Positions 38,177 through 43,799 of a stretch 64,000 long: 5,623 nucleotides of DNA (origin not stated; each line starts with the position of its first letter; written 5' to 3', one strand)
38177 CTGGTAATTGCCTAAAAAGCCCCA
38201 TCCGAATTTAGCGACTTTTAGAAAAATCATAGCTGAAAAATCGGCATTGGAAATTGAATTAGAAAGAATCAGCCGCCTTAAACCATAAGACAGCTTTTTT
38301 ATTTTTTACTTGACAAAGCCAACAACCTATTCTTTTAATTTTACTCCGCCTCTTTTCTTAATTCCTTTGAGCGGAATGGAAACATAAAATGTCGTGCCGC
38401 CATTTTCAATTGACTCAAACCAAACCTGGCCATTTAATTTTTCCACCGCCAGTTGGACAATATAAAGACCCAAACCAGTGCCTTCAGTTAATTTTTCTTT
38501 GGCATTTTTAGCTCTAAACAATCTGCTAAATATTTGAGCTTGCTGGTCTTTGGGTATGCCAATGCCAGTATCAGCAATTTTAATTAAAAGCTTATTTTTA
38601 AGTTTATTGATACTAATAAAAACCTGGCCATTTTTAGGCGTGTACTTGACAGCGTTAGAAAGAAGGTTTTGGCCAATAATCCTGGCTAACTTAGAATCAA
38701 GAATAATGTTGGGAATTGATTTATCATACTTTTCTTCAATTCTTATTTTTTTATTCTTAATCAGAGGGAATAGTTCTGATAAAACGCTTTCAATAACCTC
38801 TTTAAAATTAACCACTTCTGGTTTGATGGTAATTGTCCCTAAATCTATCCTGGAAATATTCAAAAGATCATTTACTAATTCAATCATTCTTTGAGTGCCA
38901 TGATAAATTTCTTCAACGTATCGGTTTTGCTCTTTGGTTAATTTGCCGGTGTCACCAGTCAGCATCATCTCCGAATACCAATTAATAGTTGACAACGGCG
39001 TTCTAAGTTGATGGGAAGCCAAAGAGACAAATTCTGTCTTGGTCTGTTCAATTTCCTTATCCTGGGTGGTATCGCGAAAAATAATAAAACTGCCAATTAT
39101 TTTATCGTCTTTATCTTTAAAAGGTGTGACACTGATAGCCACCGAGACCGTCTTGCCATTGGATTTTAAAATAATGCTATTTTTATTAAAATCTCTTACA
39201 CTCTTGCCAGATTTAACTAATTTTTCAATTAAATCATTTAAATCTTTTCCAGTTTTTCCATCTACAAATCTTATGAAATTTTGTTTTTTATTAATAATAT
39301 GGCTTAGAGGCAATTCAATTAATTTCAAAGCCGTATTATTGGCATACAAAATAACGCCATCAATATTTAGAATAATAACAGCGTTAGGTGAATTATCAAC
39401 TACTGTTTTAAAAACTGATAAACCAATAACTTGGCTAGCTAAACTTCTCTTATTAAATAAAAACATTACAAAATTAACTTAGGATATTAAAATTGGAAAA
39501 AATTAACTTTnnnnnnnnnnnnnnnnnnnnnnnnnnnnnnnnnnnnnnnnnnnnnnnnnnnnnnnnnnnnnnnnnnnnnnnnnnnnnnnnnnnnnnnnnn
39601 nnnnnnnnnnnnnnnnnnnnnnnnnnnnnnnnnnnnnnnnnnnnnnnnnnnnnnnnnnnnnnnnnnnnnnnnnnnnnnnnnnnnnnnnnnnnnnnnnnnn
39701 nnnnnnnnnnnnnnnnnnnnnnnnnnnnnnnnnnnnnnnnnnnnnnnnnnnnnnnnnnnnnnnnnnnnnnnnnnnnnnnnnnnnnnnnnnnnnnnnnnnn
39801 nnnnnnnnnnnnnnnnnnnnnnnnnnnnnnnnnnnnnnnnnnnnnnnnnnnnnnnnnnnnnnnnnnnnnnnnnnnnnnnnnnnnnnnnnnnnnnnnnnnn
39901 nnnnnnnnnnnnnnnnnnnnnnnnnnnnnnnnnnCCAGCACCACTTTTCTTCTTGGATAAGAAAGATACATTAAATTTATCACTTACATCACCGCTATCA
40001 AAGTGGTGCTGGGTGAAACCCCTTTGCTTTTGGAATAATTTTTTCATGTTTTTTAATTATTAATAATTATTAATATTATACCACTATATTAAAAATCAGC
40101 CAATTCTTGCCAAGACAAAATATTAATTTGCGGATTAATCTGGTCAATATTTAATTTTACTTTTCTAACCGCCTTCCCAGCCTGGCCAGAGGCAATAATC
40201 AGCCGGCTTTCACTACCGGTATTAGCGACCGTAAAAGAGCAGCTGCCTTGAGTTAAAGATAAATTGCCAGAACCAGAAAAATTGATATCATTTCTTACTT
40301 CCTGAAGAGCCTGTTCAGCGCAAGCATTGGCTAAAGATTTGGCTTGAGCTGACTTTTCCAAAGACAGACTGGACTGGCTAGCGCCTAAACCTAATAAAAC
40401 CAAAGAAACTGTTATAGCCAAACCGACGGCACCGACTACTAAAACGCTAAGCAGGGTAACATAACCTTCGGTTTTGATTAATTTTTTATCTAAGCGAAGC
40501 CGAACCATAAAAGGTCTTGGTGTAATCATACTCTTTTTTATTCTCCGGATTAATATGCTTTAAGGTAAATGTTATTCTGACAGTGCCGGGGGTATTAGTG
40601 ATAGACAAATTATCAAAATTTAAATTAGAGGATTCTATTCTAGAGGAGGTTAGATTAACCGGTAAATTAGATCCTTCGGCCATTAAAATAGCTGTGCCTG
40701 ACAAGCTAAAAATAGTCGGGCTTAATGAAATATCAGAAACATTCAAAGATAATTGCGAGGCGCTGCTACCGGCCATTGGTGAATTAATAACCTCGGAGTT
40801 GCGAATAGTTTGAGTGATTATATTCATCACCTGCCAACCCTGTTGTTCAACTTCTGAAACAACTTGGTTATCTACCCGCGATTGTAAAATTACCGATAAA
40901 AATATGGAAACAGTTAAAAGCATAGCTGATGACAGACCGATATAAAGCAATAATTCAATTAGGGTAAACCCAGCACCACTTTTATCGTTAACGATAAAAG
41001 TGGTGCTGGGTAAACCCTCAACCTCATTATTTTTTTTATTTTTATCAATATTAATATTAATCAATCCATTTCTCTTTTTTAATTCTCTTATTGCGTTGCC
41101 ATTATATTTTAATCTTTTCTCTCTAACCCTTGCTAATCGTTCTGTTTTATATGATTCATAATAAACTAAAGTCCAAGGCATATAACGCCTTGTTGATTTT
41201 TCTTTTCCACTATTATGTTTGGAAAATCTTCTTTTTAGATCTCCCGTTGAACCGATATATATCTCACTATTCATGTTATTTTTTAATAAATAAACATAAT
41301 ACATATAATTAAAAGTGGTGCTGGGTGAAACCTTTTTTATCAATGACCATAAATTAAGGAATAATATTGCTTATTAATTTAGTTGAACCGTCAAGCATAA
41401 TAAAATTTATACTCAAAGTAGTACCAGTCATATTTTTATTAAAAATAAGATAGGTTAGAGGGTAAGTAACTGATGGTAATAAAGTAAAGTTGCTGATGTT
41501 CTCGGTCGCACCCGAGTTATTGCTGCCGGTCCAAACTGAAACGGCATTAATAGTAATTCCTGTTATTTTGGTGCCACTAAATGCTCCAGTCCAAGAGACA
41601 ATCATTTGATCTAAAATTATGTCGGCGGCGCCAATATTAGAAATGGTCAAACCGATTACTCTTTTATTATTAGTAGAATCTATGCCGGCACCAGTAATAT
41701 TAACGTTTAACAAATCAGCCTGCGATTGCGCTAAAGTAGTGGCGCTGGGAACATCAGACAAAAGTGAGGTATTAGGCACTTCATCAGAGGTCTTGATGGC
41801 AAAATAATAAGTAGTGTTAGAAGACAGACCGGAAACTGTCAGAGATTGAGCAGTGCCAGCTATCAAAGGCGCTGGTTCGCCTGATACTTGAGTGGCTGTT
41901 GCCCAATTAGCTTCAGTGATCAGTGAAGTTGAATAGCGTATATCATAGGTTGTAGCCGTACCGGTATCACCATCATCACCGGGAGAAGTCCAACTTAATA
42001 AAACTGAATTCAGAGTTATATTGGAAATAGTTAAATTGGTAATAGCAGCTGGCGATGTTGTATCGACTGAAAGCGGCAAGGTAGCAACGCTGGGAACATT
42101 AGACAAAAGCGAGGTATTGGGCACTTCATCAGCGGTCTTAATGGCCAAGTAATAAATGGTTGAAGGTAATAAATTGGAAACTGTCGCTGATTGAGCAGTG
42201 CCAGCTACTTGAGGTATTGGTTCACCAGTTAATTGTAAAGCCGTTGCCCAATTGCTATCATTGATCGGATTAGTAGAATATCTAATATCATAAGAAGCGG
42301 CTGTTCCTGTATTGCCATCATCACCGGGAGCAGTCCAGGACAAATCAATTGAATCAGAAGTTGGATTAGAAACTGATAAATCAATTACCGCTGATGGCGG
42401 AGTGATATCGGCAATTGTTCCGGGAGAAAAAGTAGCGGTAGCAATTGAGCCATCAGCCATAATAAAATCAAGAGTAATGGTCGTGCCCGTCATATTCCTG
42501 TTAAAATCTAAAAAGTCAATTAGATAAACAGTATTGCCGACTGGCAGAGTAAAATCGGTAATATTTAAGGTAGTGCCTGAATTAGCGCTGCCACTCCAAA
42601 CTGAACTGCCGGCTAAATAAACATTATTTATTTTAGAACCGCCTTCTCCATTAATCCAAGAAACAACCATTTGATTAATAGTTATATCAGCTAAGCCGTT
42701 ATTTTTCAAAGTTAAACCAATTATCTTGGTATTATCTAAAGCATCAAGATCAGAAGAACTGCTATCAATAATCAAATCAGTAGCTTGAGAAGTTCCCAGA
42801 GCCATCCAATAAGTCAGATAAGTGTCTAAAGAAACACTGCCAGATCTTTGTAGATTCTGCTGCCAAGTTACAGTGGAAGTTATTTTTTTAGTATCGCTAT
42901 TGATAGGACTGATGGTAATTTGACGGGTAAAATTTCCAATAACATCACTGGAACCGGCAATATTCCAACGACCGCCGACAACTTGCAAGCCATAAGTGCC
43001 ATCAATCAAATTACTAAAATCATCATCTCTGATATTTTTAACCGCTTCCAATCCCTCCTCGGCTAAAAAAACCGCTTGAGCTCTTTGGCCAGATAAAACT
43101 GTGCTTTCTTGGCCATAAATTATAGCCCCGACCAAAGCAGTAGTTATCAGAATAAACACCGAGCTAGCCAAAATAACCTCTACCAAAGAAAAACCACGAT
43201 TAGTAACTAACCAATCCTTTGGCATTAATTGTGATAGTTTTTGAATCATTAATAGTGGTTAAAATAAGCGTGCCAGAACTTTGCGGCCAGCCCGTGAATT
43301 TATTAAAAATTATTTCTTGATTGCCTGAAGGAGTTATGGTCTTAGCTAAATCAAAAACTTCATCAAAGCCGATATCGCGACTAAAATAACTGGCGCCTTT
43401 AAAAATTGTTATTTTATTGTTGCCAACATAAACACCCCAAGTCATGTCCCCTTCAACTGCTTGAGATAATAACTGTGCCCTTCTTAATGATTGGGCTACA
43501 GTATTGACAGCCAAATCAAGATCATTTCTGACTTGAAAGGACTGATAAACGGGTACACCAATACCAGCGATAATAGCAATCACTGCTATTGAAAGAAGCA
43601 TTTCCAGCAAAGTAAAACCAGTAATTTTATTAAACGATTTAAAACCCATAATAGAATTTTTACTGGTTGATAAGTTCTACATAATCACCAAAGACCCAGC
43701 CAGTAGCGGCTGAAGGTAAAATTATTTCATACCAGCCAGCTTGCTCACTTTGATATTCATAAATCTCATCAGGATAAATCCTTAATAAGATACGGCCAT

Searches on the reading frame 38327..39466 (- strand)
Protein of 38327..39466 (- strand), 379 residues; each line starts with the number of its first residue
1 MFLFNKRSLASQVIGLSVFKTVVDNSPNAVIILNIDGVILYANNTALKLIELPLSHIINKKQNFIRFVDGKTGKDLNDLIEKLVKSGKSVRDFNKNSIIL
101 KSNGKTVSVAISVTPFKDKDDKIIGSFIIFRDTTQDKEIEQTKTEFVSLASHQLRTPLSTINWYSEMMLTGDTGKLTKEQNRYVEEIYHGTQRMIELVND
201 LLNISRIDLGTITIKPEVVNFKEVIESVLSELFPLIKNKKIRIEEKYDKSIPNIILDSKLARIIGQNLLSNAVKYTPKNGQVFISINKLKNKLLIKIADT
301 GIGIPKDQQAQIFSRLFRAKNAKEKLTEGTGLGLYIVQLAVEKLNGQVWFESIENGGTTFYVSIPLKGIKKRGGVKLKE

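Call 68: search_protein_families(library=pfam, proteins=[window:38327-39466:-], max_evalue=0.0001)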
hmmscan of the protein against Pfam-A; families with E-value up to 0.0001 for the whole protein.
window:38327-39466:- (379 aa): 7 families
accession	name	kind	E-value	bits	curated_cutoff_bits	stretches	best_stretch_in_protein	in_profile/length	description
PF02518.31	HATPase_c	-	1.5e-27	96.6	26.4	1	259-367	4-110/111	Histidine kinase-, DNA gyrase B-, and HSP90-like ATPase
PF00512.31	HisKA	-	1.3e-17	64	26.9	1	143-209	2-65/66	His Kinase A (phospho-acceptor) domain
PF08448.16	PAS_4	-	2.7e-12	47.3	23.1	1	23-137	1-109/110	PAS fold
PF00989.32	PAS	-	2.9e-12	47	22.6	1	20-132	4-112/113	PAS fold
PF13426.13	PAS_9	-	6.1e-12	46.2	27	1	27-135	1-103/103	PAS domain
PF13188.13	PAS_8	-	2.9e-06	27.4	21.8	1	19-58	3-39/65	PAS domain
PF24820.1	Diguanyl_cycl_sensor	-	3e-05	24.4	28.1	1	28-123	7-103/109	Diguanylate cyclase-like sensor domain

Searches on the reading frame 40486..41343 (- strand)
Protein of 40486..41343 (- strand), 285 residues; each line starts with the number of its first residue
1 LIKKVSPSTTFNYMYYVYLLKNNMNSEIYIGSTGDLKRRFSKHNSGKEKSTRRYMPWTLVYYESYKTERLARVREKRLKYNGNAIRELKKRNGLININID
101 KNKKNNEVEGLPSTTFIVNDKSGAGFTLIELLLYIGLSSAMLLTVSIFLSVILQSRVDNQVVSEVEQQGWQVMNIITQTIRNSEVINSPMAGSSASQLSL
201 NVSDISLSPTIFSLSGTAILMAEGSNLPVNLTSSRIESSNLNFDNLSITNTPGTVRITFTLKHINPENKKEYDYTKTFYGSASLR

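Call 68: search_protein_families(library=pfam, proteins=[window:40486-41343:-], max_evalue=0.0001)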
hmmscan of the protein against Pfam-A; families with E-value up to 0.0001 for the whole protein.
window:40486-41343:- (285 aa): 1 family
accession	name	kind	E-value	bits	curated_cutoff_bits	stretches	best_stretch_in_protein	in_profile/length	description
PF01541.30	GIY-YIG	-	3.3e-16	59.8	22.6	1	14-84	1-74/78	GIY-YIG catalytic domain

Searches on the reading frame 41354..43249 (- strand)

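Call 69: search_protein_families(library=pfam, proteins=[window:41354-43249:-], max_evalue=0.0001)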
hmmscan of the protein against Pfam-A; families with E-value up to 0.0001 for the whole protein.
window:41354-43249:- (631 aa): 3 families
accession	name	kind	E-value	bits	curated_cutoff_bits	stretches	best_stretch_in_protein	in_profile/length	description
PF00041.27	fn3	-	2.7e-17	63.2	25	2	286-373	4-69/84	Fibronectin type III domain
PF16656.11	Pur_ac_phosph_N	-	3e-12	47.4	30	2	289-374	4-82/93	Purple acid Phosphatase, N-terminal domain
PF10179.15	NDNF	-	1.7e-05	25.3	27.3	0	463-500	84-121/127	Neuron-derived neurotrophic factor, first Fn(III) domain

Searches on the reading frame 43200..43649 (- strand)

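Call 69: search_protein_families(library=pfam, proteins=[window:43200-43649:-], max_evalue=0.0001)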
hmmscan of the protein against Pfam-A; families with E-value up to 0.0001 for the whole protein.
window:43200-43649:- (149 aa): 1 family
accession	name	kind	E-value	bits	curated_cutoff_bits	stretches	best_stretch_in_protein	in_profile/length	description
PF07963.17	N_methyl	-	1.2e-05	25.1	21.2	1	8-30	3-25/27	Prokaryotic N-terminal methylation motif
